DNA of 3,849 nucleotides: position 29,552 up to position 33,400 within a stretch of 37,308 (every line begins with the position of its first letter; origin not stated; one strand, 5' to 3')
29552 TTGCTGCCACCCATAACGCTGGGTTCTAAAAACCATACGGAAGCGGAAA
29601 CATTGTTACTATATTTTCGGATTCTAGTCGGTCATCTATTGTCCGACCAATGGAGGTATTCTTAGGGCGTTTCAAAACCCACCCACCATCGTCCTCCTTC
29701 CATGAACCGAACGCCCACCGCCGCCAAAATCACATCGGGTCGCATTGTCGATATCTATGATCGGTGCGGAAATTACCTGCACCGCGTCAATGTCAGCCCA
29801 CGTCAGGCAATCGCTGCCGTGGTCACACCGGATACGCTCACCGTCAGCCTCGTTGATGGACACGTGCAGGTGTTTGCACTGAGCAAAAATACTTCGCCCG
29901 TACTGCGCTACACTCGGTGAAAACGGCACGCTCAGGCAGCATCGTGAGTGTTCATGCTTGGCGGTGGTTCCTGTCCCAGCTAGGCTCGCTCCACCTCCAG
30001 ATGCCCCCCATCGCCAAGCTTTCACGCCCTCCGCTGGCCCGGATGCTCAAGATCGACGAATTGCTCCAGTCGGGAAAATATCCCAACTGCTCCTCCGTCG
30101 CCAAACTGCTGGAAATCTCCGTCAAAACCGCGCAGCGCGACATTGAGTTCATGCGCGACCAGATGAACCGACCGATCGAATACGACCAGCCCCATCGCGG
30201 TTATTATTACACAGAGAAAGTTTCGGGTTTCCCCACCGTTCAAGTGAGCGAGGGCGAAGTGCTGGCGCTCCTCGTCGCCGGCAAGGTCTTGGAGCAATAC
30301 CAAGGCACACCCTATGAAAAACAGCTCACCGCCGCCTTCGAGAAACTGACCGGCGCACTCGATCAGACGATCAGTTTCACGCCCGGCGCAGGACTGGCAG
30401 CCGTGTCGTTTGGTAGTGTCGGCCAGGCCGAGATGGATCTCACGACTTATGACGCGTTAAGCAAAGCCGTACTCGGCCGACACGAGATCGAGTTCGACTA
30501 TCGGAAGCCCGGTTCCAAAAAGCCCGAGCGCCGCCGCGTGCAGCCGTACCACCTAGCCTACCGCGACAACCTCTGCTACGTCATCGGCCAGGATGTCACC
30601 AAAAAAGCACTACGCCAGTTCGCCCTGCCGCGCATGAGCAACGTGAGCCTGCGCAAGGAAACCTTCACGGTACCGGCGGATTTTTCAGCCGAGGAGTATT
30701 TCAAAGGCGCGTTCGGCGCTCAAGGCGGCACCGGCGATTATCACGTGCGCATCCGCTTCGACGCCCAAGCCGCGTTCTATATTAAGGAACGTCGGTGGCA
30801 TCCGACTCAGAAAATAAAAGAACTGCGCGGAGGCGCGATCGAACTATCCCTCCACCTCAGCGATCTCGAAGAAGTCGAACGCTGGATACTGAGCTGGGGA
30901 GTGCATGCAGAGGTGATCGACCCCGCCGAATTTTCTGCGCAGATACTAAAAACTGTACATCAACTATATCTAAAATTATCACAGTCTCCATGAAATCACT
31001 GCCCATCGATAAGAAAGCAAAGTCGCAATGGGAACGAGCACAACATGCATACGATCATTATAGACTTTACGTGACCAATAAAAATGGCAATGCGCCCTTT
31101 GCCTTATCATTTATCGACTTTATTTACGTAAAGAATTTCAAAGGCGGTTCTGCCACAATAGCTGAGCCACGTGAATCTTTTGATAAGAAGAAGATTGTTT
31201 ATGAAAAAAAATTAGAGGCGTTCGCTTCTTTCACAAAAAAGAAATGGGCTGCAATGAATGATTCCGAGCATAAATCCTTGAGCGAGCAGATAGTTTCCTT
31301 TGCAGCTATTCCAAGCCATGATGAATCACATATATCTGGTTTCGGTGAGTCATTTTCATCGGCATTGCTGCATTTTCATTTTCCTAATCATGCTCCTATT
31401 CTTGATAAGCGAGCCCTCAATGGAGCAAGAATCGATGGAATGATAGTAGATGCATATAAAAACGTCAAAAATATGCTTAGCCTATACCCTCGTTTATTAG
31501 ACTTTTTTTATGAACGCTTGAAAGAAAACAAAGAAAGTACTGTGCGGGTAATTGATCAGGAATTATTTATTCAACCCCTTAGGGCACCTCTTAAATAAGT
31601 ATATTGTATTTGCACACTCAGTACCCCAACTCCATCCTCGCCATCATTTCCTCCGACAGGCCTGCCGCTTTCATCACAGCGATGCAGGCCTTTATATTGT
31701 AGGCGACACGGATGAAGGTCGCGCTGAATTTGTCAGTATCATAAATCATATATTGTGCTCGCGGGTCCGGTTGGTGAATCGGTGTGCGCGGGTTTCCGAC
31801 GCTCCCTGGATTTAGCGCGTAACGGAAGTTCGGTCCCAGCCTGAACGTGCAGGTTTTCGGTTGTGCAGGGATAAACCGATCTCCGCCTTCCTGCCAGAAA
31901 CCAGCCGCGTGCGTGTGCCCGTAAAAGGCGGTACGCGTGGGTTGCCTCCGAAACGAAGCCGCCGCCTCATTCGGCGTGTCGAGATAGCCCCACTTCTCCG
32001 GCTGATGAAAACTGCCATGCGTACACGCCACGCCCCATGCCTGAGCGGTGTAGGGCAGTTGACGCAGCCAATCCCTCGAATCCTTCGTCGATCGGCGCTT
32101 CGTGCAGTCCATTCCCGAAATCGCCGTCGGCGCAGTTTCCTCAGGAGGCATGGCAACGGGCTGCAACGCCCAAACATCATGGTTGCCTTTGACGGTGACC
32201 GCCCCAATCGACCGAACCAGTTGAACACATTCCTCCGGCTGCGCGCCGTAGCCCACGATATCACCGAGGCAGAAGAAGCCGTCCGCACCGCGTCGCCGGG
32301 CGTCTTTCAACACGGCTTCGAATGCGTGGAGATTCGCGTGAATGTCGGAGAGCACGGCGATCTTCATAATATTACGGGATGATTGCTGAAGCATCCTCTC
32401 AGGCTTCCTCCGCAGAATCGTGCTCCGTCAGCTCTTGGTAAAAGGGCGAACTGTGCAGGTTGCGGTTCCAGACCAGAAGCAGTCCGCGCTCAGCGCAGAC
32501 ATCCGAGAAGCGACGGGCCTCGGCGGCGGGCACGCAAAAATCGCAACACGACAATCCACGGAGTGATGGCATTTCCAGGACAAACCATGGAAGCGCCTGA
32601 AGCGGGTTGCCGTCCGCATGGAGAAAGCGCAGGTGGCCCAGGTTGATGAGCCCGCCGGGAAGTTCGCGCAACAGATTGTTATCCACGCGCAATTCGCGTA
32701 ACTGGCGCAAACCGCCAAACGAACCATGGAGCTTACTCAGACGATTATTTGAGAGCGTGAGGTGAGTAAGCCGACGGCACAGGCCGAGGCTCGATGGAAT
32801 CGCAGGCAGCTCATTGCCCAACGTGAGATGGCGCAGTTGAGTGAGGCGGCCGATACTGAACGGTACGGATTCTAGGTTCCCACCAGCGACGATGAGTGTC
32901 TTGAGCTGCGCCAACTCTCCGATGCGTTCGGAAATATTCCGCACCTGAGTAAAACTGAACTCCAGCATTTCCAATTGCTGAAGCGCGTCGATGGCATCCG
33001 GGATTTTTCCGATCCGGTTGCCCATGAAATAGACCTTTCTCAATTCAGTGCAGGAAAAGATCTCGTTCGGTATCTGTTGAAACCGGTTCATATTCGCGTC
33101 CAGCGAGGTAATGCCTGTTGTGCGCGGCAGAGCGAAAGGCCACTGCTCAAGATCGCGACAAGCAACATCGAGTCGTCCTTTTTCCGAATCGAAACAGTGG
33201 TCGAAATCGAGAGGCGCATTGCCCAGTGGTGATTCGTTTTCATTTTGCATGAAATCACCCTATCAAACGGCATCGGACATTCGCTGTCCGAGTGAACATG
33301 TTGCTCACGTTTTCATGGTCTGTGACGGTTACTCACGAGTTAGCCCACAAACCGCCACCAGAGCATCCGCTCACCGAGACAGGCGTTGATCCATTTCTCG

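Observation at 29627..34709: The same 7-5-7 palindrome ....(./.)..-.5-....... marks three intergenic regions, suggesting a WYL-regulator regulon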

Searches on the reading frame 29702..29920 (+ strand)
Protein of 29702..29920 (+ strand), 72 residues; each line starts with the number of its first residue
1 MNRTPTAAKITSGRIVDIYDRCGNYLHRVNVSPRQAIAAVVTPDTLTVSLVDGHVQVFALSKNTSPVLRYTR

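Call 8: search_protein_families(library=pfam, proteins=[window:29702-29920:+], max_evalue=0.01)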
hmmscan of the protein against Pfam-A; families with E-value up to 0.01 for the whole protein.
window:29702-29920:+ (72 aa): 0 families

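Call 9: search_protein_families(library=padloc, proteins=[window:29702-29920:+], max_evalue=0.01)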
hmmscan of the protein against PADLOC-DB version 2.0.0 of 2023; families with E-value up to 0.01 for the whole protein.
window:29702-29920:+ (72 aa): 0 families

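Call 71: search_protein_families(library=ncbifam, proteins=[window:29702-29920:+], max_evalue=0.01)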
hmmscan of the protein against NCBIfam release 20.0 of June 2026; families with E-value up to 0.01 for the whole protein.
window:29702-29920:+ (72 aa): 0 families

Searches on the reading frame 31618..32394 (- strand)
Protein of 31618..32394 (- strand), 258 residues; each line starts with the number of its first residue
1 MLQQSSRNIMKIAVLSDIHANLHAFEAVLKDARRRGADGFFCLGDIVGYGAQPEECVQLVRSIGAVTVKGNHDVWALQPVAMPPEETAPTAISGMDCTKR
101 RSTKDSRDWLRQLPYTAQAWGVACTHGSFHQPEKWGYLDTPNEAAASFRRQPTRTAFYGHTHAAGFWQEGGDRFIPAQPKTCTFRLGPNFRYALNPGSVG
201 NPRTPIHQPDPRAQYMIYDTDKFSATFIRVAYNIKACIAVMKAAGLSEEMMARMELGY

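Call 8: search_protein_families(library=pfam, proteins=[window:31618-32394:-], max_evalue=0.01)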
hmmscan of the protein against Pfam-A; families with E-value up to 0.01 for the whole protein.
window:31618-32394:- (258 aa): 2 families
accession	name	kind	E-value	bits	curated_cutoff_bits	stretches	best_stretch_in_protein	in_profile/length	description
PF12850.12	Metallophos_2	-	2.8e-19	70.1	27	1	10-221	1-152/154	Calcineurin-like phosphoesterase superfamily domain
PF00149.33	Metallophos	-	3.7e-17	63.8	21.5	1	10-145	1-133/191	Calcineurin-like phosphoesterase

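Call 9: search_protein_families(library=padloc, proteins=[window:31618-32394:-], max_evalue=0.01)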
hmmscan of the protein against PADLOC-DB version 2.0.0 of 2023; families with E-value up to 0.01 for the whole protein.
window:31618-32394:- (258 aa): 1 family
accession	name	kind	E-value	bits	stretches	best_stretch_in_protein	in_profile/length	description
PDLC04908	PDC-S10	-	0.0011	16.2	0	3-75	3-73/223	-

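Call 71: search_protein_families(library=ncbifam, proteins=[window:31618-32394:-], max_evalue=0.01)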
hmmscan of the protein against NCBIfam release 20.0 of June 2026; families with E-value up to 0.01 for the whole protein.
window:31618-32394:- (258 aa): 5 families
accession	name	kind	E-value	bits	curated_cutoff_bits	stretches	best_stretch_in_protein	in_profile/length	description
NF006988.0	PRK09453.1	equivalog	3e-08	33.7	117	1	10-51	1-42/183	phosphodiesterase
NF001204.0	PRK00166.1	equivalog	6.4e-07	28.9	176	1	10-127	1-121/276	symmetrical bis(5'-nucleosyl)-tetraphosphatase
TIGR00040.1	yfcE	subfamily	6.5e-07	29.6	56.25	1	10-134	1-93/158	YfcE family phosphodiesterase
NF008516.0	PRK11439.1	equivalog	8e-06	26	326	1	7-81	14-89/218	protein-serine/threonine phosphatase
TIGR00668.1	apaH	equivalog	0.003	17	222.85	1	14-77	5-71/279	bis(5'-nucleosyl)-tetraphosphatase (symmetrical) ApaH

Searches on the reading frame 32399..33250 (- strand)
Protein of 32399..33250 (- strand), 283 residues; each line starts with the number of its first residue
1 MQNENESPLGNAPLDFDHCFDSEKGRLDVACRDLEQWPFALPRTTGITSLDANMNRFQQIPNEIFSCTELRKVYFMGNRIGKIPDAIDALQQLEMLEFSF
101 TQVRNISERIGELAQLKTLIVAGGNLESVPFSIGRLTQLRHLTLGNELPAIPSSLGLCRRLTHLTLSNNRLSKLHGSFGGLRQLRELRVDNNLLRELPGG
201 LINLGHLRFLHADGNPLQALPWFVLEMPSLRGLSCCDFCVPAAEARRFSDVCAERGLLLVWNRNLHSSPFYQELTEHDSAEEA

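Call 8: search_protein_families(library=pfam, proteins=[window:32399-33250:-], max_evalue=0.01)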
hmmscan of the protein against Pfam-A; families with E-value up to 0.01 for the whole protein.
window:32399-33250:- (283 aa): 8 families
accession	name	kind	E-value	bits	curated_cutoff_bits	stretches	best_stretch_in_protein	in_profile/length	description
PF12799.13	LRR_4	-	8.5e-21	74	27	1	160-198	2-40/44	Leucine Rich repeats (2 copies)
PF23598.1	LRR_14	-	8.2e-18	64.7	40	2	87-166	43-121/353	Leucine-rich repeat region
PF13855.12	LRR_8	-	9.6e-17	60.9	27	3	159-217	1-61/61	Leucine rich repeat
PF00560.39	LRR_1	-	1.3e-08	33.8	20.6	0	160-181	1-23/23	Leucine Rich Repeat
PF23211.1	LRR_LRWD1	-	3.9e-05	23.9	28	0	178-219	38-78/190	Leucine-rich repeat and WD repeat-containing protein 1, LRR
PF25019.1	LRR_R13L1-DRL21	-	0.0019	18.5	27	0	68-121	69-124/127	R13L1/DRL21 LRRs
PF14580.12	LRR_9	-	0.0019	18.2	30.5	0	155-217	60-125/175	Leucine-rich repeat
PF13306.12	LRR_5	-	0.007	16.7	27.7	0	46-86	57-96/127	BspA type Leucine rich repeat region (6 copies)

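Call 9: search_protein_families(library=padloc, proteins=[window:32399-33250:-], max_evalue=0.01)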
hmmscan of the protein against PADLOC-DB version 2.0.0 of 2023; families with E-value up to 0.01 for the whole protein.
window:32399-33250:- (283 aa): 0 families

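Call 71: search_protein_families(library=ncbifam, proteins=[window:32399-33250:-], max_evalue=0.01)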
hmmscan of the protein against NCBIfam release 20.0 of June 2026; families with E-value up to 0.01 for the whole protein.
window:32399-33250:- (283 aa): 7 families
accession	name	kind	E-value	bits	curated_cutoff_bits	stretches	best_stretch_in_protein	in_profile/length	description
NF041381.1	XopAC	subfamily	1.5e-26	93.1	450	2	21-146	65-192/451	XopAC/AvrAC family type III secretion system effector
NF041400.1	XopAE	equivalog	2.4e-23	82.8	600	2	30-187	28-190/478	type III secretion system effector XopAE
NF047464.1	FibnectbindLIC11051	equivalog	2.7e-19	69.1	1000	2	117-235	537-657/685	LIC_11051 family fibronectin-binding protein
NF041351.1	XopL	equivalog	1.7e-17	63.3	500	2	56-155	164-267/497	type III secretion system leucine-rich repeat domain-containing effector XopL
NF033189.1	internalin_A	exception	4.7e-07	28.5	1600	1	65-197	182-309/799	class 1 internalin InlA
NF033190.2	inl_like_NEAT_1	exception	0.0013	17.1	1275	1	68-197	263-387/754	NEAT domain-containing leucine-rich repeat protein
NF011917.0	PRK15387.1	equivalog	0.0018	16.3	1243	1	46-218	303-458/788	type III secretion system effector E3 ubiquitin transferase SspH2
